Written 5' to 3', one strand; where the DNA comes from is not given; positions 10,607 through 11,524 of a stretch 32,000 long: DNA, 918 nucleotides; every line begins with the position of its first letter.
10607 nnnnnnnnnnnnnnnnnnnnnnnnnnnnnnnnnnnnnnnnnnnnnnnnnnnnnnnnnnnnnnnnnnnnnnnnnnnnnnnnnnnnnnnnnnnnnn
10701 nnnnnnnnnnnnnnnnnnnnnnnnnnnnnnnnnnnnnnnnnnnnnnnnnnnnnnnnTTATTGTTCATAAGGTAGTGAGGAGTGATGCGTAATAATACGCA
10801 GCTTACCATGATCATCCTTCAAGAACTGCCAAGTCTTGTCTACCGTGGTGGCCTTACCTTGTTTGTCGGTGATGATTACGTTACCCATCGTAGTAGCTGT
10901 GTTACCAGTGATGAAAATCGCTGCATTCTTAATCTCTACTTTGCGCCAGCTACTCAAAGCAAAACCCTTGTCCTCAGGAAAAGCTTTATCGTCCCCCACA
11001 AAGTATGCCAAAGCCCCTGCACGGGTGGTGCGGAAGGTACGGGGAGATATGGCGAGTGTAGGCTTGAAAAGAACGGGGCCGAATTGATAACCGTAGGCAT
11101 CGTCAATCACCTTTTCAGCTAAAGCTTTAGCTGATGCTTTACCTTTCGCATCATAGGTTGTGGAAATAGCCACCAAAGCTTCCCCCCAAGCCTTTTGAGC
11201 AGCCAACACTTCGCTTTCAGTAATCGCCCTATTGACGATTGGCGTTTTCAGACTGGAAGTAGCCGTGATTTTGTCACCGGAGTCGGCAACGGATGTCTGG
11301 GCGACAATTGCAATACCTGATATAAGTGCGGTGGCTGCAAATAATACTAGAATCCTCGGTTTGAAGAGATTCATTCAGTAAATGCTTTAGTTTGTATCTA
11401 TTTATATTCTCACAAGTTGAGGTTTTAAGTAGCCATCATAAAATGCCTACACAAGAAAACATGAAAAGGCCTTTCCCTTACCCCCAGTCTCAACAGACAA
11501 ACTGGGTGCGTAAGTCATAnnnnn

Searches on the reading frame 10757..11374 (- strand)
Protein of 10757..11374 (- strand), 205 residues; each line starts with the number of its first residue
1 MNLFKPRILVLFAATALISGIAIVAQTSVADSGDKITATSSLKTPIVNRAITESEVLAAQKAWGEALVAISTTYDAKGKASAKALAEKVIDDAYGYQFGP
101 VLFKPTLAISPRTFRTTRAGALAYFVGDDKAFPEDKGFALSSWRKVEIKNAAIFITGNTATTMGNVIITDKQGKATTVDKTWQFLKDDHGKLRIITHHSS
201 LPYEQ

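Call 3: search_protein_families(library=pfam, proteins=[window:10757-11374:-], max_evalue=0.01)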
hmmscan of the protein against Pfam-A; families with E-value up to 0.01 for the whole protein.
window:10757-11374:- (205 aa): 0 families

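Call 4: search_protein_families(library=ncbifam, proteins=[window:10757-11374:-], max_evalue=0.001)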
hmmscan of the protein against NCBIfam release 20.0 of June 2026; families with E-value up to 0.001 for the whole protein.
window:10757-11374:- (205 aa): 1 family
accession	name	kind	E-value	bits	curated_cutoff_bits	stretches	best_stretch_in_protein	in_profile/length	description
NF047901.1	MetIndCarbAnhdr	equivalog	8.6e-123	407.4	350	1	1-205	1-205/205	metal-independent carbonic anhydrase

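Call 38: search_solved_structures(query=window:10757-11374:-, max_evalue=1e-10, show_alignments=1)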
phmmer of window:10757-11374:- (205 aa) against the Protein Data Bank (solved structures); distinct sequences matched with E-value up to 1e-10: 2.
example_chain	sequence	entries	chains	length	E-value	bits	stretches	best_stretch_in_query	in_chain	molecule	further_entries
7c5v_A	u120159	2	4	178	1.5e-113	380.1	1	31-205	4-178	iota-carbonic anhydrase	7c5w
7c5x_A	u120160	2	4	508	9.4e-73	247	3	50-204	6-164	iota-carbonic anhydrase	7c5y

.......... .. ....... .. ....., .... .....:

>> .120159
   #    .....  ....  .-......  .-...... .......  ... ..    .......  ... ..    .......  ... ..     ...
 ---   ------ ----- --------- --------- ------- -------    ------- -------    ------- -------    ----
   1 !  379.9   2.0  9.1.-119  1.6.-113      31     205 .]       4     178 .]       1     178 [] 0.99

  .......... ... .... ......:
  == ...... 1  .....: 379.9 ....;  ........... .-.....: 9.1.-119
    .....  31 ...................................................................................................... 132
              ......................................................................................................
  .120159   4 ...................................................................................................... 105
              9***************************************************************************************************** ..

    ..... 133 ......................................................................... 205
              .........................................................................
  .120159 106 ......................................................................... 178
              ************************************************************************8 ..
